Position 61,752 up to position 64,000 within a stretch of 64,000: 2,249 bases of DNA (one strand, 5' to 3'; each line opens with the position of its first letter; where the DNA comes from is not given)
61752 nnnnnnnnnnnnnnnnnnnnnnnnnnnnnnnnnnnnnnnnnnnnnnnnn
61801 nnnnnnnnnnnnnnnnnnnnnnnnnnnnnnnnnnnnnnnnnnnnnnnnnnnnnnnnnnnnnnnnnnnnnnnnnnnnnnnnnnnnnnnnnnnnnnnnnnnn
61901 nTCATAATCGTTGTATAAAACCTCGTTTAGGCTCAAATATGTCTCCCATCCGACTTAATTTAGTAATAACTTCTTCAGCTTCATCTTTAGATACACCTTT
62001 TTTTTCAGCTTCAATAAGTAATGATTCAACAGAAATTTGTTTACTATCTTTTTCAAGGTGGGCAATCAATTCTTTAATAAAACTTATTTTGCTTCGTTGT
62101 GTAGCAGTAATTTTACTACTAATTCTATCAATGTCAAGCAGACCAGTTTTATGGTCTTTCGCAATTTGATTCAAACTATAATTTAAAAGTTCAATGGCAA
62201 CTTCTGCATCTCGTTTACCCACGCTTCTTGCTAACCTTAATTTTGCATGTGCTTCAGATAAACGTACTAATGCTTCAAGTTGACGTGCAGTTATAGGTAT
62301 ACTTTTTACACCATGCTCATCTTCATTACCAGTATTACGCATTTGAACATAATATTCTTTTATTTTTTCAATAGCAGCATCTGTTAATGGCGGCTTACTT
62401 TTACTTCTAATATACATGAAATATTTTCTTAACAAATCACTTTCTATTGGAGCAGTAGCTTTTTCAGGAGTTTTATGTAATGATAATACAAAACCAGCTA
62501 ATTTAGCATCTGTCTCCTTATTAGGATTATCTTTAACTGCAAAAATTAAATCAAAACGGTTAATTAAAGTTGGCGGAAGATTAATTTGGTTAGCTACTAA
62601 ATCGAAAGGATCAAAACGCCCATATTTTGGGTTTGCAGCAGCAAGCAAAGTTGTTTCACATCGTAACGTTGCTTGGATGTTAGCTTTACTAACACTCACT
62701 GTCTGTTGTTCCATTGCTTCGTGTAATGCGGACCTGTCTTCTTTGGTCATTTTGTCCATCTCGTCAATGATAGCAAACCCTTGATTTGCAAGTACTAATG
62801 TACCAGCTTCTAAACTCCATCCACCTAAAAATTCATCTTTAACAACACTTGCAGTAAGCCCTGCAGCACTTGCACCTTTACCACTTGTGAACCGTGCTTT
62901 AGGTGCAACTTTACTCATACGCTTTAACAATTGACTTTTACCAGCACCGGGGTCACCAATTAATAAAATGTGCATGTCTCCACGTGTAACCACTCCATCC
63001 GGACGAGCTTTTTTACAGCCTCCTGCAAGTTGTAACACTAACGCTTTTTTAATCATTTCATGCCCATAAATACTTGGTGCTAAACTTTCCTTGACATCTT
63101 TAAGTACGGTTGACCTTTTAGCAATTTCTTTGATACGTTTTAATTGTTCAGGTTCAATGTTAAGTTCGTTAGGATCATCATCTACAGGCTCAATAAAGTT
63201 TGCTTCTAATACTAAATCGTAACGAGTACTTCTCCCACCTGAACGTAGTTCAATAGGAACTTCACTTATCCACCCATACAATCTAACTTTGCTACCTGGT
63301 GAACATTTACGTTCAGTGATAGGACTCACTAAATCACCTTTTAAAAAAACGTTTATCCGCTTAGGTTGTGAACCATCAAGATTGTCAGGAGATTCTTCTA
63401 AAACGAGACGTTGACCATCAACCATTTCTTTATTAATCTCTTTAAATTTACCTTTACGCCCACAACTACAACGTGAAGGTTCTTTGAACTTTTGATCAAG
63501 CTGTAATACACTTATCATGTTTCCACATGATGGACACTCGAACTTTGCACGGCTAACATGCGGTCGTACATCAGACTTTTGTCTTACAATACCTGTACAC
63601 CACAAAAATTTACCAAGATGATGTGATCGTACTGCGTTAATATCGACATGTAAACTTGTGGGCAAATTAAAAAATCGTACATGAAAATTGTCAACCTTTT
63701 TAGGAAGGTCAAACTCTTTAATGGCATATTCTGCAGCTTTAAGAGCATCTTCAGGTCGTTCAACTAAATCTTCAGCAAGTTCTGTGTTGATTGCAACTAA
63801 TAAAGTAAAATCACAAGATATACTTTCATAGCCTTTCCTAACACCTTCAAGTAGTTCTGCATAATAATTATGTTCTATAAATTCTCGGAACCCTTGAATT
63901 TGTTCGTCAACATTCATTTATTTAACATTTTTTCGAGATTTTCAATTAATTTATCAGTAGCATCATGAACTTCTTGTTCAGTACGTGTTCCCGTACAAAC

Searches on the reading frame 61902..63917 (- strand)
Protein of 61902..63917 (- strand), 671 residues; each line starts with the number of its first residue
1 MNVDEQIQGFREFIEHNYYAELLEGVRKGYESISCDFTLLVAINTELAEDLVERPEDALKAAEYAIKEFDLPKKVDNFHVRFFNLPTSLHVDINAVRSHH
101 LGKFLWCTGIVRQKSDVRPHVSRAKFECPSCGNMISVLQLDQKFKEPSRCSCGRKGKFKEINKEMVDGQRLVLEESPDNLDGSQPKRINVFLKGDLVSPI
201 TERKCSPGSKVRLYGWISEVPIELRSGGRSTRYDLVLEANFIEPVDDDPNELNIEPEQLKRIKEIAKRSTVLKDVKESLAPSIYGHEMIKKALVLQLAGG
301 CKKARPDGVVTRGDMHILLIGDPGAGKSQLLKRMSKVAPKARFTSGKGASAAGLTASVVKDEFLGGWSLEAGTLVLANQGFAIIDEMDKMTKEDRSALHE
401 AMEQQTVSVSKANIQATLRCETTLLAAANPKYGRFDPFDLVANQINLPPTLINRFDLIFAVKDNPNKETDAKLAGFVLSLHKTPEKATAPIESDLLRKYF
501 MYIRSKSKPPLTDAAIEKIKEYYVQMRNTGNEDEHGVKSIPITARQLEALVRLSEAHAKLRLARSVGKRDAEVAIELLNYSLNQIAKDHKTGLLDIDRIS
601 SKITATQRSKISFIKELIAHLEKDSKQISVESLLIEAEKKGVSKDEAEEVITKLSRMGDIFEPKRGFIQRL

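Call 6: search_protein_families(library=pfam, proteins=[window:61902-63917:-])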
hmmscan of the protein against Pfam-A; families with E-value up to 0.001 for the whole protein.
window:61902-63917:- (671 aa): 11 families
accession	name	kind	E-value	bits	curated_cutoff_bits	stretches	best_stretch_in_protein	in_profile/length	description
PF00493.29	MCM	-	4.3e-88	294.6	23.3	1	259-481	2-224/224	MCM P-loop domain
PF17855.7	MCM_lid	-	1.3e-25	90.1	27.4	1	494-581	1-86/87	MCM AAA-lid domain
PF17207.9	MCM_OB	-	5.9e-18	65.3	24.8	1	94-219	3-124/126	MCM OB domain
PF01078.27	Mg_chelatase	-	3.7e-13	49.8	20.3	1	365-430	93-158/207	Magnesium chelatase, subunit ChlI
PF07728.20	AAA_5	-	1.3e-06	28.9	22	1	316-432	1-125/139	AAA domain (dynein-related subfamily)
PF21120.3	MCM_WH_arc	-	3.4e-05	24.2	26.1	1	610-668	2-62/63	Archaeal MCM, winged-helix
PF14551.11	MCM_N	-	9.7e-05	23.2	24.9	1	10-84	4-95/95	MCM N-terminal domain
PF07726.17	AAA_3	-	0.0001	22.7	27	1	316-430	1-112/131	ATPase family associated with various cellular activities (AAA)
PF13191.12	AAA_16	-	0.00018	22.5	32.6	1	312-406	21-124/167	AAA ATPase domain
PF00158.32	Sigma54_activat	-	0.00028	21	20.2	1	310-427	18-140/168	Sigma-54 interaction domain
PF13401.12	AAA_22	-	0.00087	20.1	27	0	313-339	4-30/130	AAA domain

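Call 27: search_protein_families(library=ncbifam, proteins=[window:61902-63917:-], max_evalue=0.01)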
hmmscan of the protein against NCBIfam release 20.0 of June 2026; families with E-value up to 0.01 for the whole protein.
window:61902-63917:- (671 aa): 6 families
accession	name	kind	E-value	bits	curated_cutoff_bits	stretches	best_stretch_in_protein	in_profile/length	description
NF040949.1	minchrom_main_MCM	domain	7e-209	695.4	940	1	3-670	5-681/682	minichromosome maintenance protein MCM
TIGR00368.1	TIGR00368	hypoth_equivalog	7.6e-08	31.4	362.4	1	364-431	280-348/499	YifB family Mg chelatase-like AAA ATPase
NF007365.0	PRK09862.1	equivalog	2.4e-05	23.1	530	0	365-431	281-347/506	YifB family Mg chelatase-like AAA ATPase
TIGR00764.1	lon_rel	equivalog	0.00039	19.2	516.6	0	315-344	38-67/608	ATP-dependent protease LonB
NF058535.1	antiphage_EruA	equivalog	0.0057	14.8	1000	0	312-336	22-46/1318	NACHT domain-containing antiphage protein EruA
TIGR02031.1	BchD-ChlD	equivalog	0.009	14.7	499.55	0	323-433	25-146/608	magnesium chelatase ATPase subunit D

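Call 40: find_encoding_contigs(protein=window:61902-63917:-, flank=10000, max_places=4)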
Protein window:61902-63917:- (671 aa): no gene with exactly this product is on record in the collection.

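Call 54: find_related_loci(query=window:61902-63917:-, collection=metagenome_contigs, flank=10000)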
Query window:61902-63917:- (671 aa) in metagenome_contigs; peptide patterns used: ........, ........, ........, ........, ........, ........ (x = any residue, [..] = any of these).
62 stretches matched a pattern; 24 encode a relative of the query (tblastn E <= 1e-3); 24 distinct loci.
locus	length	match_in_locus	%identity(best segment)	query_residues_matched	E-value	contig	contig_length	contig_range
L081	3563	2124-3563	99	1-480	0e+0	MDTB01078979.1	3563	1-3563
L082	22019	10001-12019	68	1-671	0e+0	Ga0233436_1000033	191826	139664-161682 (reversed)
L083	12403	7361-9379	67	1-671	0e+0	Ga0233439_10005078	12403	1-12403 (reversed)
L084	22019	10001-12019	67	1-671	0e+0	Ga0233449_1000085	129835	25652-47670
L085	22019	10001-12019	67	1-671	0e+0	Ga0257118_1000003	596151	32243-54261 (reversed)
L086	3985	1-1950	68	23-671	0e+0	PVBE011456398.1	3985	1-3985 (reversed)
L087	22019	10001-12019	67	1-671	0e+0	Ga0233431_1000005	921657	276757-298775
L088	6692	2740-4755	57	1-671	0e+0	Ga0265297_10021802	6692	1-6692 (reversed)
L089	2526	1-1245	93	257-671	0e+0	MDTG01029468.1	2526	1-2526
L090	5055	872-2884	57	1-671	0e+0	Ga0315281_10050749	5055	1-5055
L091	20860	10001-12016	57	1-671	0e+0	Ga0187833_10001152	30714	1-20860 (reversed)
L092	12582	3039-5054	55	1-671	0e+0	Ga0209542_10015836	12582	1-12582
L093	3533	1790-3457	58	1-560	0e+0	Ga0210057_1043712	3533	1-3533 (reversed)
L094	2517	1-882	90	378-671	0e+0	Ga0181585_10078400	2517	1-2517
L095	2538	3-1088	62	307-671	7e-147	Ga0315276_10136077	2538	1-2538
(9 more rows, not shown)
